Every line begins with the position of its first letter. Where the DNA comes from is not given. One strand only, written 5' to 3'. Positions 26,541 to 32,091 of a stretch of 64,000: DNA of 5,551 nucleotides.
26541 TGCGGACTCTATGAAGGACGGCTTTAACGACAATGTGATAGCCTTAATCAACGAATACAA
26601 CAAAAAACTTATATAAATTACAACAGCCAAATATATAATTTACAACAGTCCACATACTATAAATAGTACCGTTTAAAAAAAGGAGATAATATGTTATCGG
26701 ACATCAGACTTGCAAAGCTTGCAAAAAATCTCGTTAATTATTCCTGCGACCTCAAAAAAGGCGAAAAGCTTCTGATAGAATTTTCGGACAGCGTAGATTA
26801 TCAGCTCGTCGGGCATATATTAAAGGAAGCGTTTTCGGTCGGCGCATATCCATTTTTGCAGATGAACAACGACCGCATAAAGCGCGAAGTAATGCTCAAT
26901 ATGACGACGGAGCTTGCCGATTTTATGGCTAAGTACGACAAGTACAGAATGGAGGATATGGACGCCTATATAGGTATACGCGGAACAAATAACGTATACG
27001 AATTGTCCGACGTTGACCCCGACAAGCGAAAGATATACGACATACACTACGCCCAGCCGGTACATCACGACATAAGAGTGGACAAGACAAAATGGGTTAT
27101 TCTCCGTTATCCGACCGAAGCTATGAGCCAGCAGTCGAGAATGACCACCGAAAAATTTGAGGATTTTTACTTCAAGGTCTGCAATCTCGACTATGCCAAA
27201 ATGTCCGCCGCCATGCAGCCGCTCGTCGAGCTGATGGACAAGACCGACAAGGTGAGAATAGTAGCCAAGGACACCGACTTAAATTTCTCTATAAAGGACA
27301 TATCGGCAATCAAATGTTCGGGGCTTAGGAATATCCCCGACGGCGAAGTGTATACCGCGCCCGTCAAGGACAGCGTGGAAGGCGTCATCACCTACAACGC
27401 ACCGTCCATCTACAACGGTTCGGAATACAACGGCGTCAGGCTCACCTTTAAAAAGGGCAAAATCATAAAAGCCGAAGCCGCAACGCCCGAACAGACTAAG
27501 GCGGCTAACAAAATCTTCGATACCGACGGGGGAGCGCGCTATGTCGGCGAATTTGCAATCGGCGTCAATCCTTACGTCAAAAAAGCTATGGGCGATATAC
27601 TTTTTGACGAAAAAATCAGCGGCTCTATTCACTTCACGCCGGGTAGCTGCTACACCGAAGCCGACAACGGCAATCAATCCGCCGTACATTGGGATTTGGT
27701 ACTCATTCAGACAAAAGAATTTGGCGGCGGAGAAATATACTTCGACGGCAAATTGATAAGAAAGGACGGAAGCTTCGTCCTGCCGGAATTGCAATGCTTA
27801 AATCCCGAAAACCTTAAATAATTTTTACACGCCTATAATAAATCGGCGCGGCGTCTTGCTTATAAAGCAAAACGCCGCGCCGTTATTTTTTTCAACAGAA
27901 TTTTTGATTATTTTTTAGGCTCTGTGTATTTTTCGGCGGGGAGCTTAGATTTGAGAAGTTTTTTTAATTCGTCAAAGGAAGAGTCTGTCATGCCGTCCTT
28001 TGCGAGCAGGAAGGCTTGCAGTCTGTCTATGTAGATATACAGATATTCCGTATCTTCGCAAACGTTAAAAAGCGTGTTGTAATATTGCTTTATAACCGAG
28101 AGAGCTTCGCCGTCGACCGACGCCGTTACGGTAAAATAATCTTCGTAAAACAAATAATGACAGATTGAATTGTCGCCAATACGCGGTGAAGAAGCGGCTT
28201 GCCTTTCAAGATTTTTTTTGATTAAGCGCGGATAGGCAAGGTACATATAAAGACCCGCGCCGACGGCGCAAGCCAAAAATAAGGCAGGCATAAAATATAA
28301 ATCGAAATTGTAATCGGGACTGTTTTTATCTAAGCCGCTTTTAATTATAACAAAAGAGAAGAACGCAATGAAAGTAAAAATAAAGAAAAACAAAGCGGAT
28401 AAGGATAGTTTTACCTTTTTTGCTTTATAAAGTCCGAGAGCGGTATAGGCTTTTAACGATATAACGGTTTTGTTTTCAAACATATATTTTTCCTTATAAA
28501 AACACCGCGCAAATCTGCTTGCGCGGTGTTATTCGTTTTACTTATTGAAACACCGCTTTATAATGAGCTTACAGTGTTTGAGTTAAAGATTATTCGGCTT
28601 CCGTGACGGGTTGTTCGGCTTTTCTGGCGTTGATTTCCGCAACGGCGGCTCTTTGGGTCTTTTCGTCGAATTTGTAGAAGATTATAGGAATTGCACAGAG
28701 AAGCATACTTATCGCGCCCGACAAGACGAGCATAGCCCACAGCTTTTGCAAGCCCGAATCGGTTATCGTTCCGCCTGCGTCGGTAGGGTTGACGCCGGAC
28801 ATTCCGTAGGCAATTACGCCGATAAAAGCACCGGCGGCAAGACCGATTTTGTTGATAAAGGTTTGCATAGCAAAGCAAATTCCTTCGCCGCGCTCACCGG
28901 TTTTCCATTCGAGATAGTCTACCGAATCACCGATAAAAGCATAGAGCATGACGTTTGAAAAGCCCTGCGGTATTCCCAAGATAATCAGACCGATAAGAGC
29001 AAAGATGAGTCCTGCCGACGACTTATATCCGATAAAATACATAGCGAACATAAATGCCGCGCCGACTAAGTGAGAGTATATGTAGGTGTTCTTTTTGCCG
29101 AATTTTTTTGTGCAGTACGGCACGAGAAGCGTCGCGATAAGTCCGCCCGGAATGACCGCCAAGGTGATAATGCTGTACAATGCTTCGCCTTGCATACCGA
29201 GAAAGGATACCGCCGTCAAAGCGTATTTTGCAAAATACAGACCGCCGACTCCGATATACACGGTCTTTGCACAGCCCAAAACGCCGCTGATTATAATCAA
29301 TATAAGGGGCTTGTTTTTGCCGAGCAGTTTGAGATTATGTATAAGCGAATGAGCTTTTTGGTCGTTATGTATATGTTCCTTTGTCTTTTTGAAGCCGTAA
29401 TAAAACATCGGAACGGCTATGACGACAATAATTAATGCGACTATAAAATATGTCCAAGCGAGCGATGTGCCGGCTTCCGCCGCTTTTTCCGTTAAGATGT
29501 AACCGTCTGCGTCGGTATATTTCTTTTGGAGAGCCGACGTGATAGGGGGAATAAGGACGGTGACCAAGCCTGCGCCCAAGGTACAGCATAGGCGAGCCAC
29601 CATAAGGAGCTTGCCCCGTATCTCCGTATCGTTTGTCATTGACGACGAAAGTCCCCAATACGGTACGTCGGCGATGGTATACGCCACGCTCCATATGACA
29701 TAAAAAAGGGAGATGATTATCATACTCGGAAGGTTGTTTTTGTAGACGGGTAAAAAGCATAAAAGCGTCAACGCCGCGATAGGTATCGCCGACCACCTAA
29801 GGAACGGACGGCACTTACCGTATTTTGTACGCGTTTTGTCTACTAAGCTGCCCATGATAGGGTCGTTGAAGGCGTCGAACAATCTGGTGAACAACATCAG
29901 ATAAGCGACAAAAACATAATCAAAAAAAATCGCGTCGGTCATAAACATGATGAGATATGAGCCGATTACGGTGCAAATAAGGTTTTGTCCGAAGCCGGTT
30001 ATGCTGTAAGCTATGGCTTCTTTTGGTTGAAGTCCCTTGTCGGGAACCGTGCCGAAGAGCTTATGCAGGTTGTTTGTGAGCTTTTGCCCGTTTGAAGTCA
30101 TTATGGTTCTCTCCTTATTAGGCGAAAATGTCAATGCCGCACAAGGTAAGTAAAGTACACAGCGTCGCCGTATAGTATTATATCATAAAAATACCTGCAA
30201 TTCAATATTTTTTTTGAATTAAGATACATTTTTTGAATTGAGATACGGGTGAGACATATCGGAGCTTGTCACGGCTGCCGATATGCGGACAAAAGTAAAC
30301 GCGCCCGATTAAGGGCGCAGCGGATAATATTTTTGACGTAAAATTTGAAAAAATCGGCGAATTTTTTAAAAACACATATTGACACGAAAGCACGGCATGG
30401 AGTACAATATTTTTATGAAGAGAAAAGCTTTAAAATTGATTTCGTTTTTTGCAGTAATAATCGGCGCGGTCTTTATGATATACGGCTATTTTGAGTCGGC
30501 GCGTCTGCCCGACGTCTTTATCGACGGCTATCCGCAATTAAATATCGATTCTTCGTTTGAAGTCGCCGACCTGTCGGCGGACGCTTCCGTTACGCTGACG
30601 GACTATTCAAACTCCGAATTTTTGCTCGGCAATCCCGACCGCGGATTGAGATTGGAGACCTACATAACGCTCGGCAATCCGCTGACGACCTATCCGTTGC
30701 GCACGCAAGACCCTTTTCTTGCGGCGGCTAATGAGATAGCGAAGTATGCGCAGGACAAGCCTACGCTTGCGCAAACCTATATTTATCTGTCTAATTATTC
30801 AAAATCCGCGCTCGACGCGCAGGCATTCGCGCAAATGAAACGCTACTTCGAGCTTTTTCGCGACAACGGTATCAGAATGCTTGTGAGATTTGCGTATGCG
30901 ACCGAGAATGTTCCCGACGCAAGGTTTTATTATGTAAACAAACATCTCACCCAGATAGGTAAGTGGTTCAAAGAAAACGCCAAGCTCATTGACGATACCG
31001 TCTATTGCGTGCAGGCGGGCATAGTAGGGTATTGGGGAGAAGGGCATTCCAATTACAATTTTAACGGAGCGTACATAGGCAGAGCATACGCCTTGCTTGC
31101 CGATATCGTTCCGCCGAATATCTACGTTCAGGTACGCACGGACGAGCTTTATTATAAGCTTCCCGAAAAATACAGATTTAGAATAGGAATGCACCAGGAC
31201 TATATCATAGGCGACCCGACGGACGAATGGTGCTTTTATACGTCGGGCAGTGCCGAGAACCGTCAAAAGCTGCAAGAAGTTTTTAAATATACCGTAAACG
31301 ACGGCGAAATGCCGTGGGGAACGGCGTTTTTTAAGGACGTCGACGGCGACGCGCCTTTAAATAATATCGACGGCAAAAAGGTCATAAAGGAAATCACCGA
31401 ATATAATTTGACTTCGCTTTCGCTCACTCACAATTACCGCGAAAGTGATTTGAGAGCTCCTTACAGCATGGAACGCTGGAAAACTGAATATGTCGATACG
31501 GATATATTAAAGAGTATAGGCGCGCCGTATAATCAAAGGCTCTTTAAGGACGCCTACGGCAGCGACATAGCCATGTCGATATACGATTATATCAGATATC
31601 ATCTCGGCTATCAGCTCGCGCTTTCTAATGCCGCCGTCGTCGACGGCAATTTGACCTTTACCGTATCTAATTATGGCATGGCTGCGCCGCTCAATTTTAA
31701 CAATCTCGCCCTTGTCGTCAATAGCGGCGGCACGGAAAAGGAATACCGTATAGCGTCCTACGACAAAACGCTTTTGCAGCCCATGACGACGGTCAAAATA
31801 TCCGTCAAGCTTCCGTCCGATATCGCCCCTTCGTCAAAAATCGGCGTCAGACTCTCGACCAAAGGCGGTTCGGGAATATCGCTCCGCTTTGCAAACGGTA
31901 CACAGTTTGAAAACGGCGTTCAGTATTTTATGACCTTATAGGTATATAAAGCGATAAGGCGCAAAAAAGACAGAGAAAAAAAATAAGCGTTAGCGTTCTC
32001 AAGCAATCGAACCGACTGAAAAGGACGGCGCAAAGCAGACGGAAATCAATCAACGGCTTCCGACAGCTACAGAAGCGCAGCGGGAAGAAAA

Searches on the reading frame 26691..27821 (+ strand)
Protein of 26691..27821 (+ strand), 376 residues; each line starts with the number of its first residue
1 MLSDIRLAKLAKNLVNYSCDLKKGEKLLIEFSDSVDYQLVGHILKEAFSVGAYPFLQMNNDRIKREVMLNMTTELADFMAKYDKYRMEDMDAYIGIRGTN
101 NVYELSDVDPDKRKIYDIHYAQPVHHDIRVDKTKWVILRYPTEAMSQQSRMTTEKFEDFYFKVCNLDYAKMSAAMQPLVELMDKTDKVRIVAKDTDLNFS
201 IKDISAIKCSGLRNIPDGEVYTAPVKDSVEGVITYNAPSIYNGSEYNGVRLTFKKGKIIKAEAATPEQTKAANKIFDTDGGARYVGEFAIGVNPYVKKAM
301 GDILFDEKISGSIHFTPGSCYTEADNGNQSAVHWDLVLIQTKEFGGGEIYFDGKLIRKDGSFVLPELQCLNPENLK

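Call 62: search_protein_families(library=pfam, proteins=[window:26691-27821:+], max_evalue=0.00001)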
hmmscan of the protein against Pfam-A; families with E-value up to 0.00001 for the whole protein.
window:26691-27821:+ (376 aa): 1 family
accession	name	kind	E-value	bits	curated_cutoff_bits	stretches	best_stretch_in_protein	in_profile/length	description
PF02073.20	Peptidase_M29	-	1.8e-54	185.6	27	1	6-338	4-381/406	Thermophilic metalloprotease (M29)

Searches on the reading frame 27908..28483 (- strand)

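Call 62: search_protein_families(library=pfam, proteins=[window:27908-28483:-], max_evalue=0.00001)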
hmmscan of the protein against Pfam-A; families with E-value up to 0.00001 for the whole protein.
window:27908-28483:- (191 aa): 1 family
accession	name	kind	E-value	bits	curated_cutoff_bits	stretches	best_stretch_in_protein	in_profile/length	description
PF14317.12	YcxB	-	1.3e-06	28.5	23.3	1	134-177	18-61/61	YcxB-like protein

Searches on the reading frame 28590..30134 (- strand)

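Call 62: search_protein_families(library=pfam, proteins=[window:28590-30134:-], max_evalue=0.00001)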
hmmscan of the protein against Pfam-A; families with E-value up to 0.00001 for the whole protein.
window:28590-30134:- (514 aa): 3 families
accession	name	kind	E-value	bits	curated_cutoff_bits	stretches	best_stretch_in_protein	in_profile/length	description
PF13347.12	MFS_2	-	6.5e-69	232.9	27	1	43-491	2-427/427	MFS/sugar transport protein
PF07690.21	MFS_1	-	4.5e-12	46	33.4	1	225-435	150-346/347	Major Facilitator Superfamily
PF03825.22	Nuc_H_symport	-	5.2e-07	29.4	25.9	1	227-486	160-394/400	Nucleoside H+ symporter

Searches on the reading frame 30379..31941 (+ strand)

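Call 62: search_protein_families(library=pfam, proteins=[window:30379-31941:+], max_evalue=0.00001)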
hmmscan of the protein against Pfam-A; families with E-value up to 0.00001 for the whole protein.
window:30379-31941:+ (520 aa): 2 families
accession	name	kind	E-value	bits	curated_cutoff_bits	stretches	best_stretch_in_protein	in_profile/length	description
PF16173.10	DUF4874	-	8.4e-34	116.9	30.1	1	85-254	1-156/159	Domain of unknown function (DUF4874)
PF16116.10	DUF4832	-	8.2e-23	81.7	29.2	1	268-498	1-203/216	Domain of unknown function (DUF4832)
